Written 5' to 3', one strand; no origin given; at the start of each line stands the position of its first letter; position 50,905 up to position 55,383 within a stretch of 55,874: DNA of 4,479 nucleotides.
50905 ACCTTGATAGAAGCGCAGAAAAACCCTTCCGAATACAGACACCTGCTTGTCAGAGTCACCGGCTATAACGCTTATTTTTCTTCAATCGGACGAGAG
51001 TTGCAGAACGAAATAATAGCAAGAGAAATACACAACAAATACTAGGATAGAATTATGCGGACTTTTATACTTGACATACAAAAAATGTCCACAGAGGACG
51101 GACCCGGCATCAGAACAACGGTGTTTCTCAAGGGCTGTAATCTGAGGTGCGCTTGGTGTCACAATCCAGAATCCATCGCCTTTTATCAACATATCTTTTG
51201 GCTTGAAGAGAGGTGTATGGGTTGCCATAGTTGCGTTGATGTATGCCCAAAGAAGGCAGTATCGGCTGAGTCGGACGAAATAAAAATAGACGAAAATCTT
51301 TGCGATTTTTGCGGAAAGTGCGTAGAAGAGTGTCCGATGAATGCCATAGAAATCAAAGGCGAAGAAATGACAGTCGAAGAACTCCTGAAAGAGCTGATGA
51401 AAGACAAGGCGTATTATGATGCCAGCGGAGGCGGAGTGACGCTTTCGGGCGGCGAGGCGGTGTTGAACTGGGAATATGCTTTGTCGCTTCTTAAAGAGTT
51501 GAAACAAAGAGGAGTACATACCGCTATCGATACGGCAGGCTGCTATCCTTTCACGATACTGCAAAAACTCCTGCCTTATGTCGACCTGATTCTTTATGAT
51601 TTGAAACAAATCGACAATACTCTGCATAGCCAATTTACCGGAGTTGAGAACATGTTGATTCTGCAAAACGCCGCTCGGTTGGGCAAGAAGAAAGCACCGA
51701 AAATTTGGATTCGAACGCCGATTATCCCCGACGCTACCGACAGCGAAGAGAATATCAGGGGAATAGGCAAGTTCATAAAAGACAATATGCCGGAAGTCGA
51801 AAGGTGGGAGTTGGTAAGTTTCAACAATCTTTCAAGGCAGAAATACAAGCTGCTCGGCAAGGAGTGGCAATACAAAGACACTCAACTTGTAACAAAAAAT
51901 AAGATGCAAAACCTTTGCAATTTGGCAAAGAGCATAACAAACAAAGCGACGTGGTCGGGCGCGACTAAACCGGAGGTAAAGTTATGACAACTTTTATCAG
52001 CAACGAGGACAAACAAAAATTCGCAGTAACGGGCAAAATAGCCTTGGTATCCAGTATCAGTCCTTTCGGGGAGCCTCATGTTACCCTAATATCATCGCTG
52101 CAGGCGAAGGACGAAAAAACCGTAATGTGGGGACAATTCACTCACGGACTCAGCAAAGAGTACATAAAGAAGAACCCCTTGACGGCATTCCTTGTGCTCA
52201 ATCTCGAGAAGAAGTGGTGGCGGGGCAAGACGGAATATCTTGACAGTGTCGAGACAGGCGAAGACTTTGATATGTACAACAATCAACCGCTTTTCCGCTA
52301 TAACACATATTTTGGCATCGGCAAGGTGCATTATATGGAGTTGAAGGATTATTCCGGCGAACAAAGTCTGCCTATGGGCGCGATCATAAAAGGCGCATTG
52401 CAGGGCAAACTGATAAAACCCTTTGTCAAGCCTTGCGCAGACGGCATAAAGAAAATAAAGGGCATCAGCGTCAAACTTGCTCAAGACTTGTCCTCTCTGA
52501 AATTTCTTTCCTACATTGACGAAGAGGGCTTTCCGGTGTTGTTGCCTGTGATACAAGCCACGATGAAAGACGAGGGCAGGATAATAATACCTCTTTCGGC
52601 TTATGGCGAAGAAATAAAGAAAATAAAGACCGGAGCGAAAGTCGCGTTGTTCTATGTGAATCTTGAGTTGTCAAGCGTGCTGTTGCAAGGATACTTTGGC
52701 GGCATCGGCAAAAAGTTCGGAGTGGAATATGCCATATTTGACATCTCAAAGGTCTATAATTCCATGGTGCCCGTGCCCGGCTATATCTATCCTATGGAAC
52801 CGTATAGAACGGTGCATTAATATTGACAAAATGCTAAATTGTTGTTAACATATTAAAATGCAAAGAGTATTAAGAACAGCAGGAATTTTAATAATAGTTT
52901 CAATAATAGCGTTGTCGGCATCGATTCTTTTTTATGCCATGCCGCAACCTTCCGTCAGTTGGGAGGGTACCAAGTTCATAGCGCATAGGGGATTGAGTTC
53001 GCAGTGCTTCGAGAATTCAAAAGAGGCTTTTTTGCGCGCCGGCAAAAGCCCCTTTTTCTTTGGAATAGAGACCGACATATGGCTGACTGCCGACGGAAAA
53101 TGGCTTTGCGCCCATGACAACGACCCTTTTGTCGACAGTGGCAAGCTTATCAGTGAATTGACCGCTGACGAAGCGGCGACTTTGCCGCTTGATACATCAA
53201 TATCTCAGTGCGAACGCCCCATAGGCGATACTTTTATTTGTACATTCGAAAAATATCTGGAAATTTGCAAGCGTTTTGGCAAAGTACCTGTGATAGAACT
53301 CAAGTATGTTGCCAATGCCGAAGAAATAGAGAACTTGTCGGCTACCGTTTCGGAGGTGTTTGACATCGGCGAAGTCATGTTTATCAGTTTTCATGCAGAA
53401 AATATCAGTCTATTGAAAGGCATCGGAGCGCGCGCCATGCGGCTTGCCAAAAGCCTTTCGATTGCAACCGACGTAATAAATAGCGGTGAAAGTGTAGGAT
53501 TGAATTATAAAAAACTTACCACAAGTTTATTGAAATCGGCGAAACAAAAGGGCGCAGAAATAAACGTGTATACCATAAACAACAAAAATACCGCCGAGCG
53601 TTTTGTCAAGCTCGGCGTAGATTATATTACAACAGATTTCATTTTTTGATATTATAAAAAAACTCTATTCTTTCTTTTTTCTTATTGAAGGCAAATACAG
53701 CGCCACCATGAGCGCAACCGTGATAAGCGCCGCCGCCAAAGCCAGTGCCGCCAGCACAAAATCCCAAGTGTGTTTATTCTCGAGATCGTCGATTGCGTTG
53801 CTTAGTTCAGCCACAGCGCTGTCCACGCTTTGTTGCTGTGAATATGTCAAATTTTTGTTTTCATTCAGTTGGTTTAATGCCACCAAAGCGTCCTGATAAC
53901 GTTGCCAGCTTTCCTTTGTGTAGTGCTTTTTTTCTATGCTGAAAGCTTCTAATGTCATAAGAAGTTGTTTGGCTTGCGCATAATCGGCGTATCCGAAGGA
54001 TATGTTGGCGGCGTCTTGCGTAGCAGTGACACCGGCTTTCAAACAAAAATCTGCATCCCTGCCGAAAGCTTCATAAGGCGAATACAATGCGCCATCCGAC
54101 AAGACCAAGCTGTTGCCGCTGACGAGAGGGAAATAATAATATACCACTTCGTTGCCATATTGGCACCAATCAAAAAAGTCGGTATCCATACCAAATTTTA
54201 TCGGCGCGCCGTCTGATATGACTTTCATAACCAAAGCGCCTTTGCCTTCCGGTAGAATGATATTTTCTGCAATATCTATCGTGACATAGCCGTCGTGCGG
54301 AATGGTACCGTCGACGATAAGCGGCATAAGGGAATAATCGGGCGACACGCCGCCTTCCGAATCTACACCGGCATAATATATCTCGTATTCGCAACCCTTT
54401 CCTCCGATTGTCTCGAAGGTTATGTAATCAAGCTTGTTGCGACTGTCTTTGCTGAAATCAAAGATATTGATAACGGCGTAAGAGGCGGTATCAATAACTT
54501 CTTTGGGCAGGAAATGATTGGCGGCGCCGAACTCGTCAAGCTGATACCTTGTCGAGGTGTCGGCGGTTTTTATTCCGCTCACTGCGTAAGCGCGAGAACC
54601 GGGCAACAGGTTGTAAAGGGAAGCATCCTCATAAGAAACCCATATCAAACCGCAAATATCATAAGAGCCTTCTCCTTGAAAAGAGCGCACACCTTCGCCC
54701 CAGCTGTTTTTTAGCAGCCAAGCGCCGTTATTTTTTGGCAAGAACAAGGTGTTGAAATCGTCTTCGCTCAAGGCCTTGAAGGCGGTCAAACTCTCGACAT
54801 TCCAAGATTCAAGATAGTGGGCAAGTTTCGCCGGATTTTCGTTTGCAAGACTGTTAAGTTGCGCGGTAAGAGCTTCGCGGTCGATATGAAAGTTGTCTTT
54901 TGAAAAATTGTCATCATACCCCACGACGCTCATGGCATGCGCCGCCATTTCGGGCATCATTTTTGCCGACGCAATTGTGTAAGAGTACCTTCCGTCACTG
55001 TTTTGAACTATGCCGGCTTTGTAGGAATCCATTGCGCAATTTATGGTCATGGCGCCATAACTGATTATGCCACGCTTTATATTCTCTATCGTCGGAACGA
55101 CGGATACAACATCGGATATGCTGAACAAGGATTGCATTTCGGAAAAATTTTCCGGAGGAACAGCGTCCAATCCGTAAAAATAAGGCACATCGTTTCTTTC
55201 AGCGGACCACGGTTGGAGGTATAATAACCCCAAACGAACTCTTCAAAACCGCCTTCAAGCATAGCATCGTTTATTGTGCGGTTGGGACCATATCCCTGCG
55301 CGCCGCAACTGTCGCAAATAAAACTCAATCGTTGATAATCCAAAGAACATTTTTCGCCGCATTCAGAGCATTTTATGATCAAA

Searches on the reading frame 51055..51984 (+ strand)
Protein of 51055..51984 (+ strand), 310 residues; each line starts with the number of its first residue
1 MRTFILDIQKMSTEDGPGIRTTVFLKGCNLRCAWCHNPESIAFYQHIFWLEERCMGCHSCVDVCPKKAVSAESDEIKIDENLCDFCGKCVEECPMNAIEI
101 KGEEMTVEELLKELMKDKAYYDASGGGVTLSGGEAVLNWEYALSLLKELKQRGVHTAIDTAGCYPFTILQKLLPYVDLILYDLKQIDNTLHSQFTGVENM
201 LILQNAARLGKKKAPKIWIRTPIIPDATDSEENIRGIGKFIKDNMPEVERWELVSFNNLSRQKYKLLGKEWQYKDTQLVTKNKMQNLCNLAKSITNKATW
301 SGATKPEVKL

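Call 8: search_protein_families(library=pfam, proteins=[window:51055-51984:+], max_evalue=0.001)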
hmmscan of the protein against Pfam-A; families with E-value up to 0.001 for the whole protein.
window:51055-51984:+ (310 aa): 13 families
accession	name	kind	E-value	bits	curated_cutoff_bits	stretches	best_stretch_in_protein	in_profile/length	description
PF00037.32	Fer4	-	4e-15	55.4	21.1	2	76-99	1-24/24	4Fe-4S binding domain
PF04055.27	Radical_SAM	-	4.4e-12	46.9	29.5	1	24-233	3-161/166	Radical SAM superfamily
PF13353.11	Fer4_12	-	4.6e-12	46.9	22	1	15-179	2-112/137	4Fe-4S single cluster domain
PF12838.12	Fer4_7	-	6.4e-11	43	27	2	53-97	1-52/52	4Fe-4S dicluster domain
PF13237.11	Fer4_10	-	6.1e-10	39.3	25.5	2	51-94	6-53/53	4Fe-4S dicluster domain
PF13484.11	Fer4_16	-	1.7e-08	35.5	30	0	83-110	2-29/66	4Fe-4S double cluster binding domain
PF13187.11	Fer4_9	-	2.1e-08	34.5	27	1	53-98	1-52/52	4Fe-4S dicluster domain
PF12837.12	Fer4_6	-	6e-08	32.7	25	1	76-98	2-24/24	4Fe-4S binding domain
PF14697.11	Fer4_21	-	6.1e-08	33.1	35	1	51-99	5-58/59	4Fe-4S dicluster domain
PF25160.1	LdpA_Fe-S-bd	-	1.8e-07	31.3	27.6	1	60-100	9-45/49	LdpA Fe-S cluster-binding domain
PF12797.12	Fer4_2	-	1.5e-05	25.1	24.5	1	46-65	2-21/22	4Fe-4S binding domain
PF12800.12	Fer4_4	-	2.3e-05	24.8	24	0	52-66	2-16/17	4Fe-4S binding domain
PF13459.11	Fer4_15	-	6.2e-05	24.1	22.4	0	76-94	1-19/66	4Fe-4S single cluster domain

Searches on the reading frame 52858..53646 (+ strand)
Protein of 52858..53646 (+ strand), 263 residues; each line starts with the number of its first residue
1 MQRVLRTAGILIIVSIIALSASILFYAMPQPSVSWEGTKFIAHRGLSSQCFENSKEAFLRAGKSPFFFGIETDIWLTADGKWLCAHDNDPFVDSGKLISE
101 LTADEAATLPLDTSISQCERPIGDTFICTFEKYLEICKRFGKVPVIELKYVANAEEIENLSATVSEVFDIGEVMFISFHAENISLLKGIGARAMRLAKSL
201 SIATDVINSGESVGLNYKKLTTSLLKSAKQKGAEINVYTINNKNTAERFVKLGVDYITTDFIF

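Call 8: search_protein_families(library=pfam, proteins=[window:52858-53646:+], max_evalue=0.001)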
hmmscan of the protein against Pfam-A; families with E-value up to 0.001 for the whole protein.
window:52858-53646:+ (263 aa): 2 families
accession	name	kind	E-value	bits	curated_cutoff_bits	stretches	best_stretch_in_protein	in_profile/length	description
PF03009.23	GDPD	-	1.5e-20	74.8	23.6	1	43-262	1-242/244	Glycerophosphoryl diester phosphodiesterase family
PF13653.12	GDPD_2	-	4.1e-05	24.4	27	1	235-260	2-27/30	Glycerophosphoryl diester phosphodiesterase family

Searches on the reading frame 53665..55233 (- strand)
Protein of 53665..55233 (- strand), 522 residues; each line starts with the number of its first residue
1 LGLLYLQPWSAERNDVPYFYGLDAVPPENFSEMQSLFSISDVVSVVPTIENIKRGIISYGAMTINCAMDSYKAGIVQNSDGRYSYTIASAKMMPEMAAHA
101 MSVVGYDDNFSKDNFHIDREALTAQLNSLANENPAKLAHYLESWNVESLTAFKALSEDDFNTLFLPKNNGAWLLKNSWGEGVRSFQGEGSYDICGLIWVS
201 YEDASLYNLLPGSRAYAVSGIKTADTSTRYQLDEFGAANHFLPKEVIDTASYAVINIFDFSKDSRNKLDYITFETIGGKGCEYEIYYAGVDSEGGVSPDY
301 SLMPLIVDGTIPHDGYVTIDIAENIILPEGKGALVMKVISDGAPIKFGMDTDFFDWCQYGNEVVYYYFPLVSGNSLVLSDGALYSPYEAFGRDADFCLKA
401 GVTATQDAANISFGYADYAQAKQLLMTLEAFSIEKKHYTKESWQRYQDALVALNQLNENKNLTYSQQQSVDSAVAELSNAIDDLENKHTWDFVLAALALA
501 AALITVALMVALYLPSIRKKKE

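Call 8: search_protein_families(library=pfam, proteins=[window:53665-55233:-], max_evalue=0.001)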
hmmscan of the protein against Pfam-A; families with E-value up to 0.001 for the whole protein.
window:53665-55233:- (522 aa): 2 families
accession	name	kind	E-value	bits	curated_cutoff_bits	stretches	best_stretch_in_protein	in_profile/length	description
PF18560.7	Lectin_like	-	1.5e-10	41.9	27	1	230-400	2-154/156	Lectin like domain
PF07554.19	FIVAR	-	0.00073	20.6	29.2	0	434-485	20-71/71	FIVAR domain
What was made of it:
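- On FIVAR (PF07554) / GA (PF01468) / DUF1542 adhesin rod repeats: A FIVAR hit is seen only in an unrelated minus-strand ORF at 53665-55233 (call 8).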
